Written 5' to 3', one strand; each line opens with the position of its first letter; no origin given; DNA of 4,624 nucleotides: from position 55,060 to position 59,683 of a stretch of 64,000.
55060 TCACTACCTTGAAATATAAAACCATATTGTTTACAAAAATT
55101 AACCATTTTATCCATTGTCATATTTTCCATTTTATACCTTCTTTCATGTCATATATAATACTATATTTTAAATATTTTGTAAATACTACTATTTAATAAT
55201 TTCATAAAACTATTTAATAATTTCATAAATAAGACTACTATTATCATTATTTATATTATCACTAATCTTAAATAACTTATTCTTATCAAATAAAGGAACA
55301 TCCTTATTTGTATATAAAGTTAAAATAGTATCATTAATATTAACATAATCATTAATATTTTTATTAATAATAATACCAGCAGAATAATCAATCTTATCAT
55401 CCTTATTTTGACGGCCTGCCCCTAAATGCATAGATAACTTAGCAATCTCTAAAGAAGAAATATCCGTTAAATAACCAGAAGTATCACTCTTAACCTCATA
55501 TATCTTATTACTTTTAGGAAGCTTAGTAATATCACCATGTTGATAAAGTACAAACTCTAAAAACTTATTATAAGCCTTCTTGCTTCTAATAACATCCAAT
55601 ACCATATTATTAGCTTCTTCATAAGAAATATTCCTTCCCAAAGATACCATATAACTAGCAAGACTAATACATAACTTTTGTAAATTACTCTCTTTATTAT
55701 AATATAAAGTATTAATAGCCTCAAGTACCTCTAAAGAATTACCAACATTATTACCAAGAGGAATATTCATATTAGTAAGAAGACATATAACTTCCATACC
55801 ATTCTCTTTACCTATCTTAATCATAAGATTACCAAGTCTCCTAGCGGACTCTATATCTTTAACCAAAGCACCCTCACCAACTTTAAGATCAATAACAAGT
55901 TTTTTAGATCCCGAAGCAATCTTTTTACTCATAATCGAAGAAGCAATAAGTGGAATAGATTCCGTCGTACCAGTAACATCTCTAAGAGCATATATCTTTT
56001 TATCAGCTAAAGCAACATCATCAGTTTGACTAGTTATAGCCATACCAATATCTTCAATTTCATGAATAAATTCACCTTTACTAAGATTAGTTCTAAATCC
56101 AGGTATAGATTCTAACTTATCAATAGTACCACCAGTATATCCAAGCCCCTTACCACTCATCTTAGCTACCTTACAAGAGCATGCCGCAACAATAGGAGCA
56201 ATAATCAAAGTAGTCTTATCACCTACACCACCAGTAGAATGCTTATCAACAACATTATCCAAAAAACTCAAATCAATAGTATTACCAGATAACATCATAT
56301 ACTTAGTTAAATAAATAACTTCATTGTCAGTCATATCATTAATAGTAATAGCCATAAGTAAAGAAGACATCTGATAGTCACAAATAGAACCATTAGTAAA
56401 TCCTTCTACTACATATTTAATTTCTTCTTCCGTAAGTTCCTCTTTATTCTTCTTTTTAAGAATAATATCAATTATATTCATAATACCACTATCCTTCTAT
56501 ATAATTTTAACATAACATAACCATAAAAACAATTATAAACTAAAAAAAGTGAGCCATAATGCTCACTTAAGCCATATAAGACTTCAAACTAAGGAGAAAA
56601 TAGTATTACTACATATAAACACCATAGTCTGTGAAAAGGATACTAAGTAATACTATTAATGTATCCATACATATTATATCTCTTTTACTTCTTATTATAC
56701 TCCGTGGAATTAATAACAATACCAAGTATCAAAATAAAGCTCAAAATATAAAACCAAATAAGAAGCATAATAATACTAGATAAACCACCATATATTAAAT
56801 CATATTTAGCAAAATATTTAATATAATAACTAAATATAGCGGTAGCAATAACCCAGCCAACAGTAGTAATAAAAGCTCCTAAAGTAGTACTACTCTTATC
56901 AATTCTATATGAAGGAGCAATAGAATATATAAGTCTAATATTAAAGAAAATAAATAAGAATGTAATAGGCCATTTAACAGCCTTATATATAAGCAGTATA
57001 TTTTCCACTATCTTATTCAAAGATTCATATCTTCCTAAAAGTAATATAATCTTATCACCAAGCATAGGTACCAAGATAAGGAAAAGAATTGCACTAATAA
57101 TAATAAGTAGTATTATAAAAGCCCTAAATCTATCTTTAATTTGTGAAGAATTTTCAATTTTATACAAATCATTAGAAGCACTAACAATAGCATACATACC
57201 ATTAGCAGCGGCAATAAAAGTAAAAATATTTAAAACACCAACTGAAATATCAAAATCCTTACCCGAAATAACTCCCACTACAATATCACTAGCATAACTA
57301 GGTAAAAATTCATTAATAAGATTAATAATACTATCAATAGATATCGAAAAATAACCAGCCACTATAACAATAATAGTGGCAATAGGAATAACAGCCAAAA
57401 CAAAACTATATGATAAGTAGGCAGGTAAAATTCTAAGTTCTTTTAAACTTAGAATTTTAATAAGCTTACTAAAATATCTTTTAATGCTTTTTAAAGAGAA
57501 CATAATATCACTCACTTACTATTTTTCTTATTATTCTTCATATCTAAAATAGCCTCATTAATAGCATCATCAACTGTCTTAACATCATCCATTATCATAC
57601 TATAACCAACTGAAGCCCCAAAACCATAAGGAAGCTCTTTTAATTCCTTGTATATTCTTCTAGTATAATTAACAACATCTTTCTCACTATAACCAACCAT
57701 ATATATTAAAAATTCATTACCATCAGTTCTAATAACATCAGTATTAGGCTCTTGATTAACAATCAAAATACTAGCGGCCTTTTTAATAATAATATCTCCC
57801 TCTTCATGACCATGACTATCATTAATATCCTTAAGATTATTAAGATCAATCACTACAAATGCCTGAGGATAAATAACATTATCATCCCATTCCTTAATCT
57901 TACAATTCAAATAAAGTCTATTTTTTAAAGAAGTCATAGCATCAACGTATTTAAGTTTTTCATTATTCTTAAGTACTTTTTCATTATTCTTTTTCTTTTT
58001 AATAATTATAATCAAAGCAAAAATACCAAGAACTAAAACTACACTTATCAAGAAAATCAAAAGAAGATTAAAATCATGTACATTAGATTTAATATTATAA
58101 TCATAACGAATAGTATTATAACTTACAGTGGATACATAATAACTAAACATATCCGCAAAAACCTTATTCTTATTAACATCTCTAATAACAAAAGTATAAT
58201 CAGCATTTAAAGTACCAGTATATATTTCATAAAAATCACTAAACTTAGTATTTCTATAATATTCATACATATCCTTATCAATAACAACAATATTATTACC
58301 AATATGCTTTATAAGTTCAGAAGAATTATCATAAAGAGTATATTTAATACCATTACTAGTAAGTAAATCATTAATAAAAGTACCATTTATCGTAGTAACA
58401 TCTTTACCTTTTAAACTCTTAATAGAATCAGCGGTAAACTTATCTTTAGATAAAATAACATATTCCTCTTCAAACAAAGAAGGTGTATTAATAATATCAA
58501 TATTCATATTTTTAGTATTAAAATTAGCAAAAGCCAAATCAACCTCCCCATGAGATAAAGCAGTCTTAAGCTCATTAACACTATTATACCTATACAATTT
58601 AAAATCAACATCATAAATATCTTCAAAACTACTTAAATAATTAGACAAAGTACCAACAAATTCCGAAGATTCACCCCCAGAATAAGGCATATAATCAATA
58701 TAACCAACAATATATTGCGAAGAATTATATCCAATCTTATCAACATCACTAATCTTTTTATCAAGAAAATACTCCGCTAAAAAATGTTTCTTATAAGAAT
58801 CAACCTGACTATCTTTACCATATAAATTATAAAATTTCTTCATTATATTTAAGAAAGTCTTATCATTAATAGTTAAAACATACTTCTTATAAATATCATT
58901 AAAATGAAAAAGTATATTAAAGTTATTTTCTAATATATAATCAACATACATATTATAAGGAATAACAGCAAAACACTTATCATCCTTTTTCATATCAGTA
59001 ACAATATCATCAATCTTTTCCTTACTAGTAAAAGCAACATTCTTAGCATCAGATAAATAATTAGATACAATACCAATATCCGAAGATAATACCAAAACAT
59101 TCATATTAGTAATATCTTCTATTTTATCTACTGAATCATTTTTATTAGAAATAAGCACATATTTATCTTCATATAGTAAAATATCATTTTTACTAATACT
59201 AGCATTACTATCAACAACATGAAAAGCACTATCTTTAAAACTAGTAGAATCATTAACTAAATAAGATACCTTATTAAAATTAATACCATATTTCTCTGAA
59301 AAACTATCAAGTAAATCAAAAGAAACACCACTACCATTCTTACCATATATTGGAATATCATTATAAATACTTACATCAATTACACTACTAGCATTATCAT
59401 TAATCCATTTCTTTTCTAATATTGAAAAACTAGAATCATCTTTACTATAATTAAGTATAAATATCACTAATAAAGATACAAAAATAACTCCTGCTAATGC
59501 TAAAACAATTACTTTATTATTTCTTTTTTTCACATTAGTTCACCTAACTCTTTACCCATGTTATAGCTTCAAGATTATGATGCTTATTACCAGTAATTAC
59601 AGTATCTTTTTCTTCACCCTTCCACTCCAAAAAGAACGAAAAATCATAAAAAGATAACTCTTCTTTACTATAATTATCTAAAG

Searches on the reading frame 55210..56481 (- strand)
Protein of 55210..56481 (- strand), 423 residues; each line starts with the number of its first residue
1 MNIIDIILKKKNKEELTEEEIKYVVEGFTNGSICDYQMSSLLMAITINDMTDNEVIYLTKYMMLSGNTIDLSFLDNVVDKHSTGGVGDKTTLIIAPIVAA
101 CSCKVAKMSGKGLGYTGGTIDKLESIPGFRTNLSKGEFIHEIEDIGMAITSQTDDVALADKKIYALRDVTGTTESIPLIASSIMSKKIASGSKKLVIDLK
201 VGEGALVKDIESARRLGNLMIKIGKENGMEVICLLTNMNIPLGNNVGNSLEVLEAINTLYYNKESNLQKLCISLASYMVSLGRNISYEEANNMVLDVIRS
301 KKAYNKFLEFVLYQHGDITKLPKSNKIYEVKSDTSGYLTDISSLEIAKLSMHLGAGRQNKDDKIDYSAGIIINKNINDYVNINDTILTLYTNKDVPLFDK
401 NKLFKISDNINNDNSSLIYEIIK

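Call 70: search_protein_families(library=ncbifam, max_evalue=0.00001, proteins=[window:55210-56481:-])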
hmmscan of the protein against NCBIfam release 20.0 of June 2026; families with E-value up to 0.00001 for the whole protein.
window:55210-56481:- (423 aa): 9 families
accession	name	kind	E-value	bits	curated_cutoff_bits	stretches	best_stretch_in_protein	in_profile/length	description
TIGR02644.1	Y_phosphoryl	subfamily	1.5e-151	504.9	409.05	1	4-394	2-400/417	pyrimidine-nucleoside phosphorylase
NF004747.0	PRK06078.1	equivalog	2e-140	468.2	559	1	1-413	1-418/434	pyrimidine-nucleoside phosphorylase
NF004490.0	PRK05820.1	equivalog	3.5e-138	460.9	269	1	1-398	3-410/439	thymidine phosphorylase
TIGR02643.1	T_phosphoryl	equivalog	6.5e-100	335.1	570.7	1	5-393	5-405/437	thymidine phosphorylase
NF003338.0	PRK04350.1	subfamily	2.5e-66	224.1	434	1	5-397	94-479/502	thymidine phosphorylase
TIGR03327.1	AMP_phos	equivalog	4.7e-65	220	535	1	4-397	88-477/500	AMP phosphorylase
TIGR02645.1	ARCH_P_rylase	hypoth_equivalog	6.1e-63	212.9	434.6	1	5-395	88-474/493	putative thymidine phosphorylase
NF011201.0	PRK14607.1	equivalog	2.1e-12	46.5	670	1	2-148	194-341/534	bifunctional anthranilate synthase component II/anthranilate phosphoribosyltransferase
TIGR01245.1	trpD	equivalog_domain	4.6e-11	42.6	199.05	1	12-147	6-143/330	anthranilate phosphoribosyltransferase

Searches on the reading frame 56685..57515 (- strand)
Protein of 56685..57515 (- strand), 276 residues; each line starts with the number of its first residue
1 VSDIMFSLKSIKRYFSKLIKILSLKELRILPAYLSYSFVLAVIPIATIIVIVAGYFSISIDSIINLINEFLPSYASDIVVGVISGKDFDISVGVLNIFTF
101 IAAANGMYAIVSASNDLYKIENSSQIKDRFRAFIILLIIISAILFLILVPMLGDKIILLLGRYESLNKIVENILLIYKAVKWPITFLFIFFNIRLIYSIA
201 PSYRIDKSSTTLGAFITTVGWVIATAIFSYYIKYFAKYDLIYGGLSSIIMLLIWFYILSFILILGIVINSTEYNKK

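Call 77: search_protein_families(library=pfam, max_evalue=0.00001, proteins=[window:56685-57515:-])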
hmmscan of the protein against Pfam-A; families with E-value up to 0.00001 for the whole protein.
window:56685-57515:- (276 aa): 1 family
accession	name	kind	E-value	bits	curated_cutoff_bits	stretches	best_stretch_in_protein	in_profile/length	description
PF03631.20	Virul_fac_BrkB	-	3.9e-41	141.9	33.7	1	32-272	10-255/259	Virulence factor BrkB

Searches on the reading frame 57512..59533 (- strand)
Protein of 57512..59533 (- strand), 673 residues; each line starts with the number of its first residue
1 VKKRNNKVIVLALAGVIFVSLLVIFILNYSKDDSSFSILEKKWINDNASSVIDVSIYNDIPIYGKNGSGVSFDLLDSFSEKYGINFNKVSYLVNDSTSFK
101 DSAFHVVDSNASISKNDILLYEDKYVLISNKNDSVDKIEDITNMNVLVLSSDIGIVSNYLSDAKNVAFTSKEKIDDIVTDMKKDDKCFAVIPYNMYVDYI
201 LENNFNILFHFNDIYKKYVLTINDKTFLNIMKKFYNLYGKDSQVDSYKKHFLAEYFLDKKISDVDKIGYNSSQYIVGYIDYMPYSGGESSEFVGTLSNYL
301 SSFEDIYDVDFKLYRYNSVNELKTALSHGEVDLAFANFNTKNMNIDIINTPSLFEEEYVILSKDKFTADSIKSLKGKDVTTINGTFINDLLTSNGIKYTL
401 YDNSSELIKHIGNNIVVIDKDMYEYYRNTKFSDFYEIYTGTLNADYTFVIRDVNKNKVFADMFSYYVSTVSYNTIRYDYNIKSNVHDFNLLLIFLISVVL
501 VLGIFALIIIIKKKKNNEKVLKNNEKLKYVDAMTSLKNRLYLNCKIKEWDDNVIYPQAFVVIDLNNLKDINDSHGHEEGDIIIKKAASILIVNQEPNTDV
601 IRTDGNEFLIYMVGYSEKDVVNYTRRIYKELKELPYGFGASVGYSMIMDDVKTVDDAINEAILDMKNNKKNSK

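Call 77: search_protein_families(library=pfam, max_evalue=0.00001, proteins=[window:57512-59533:-])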
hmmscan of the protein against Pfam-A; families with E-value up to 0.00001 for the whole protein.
window:57512-59533:- (673 aa): 1 family
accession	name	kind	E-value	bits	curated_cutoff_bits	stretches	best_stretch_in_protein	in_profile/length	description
PF00990.26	GGDEF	-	3.3e-19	69.6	23.8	1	529-671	2-157/161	Diguanylate cyclase, GGDEF domain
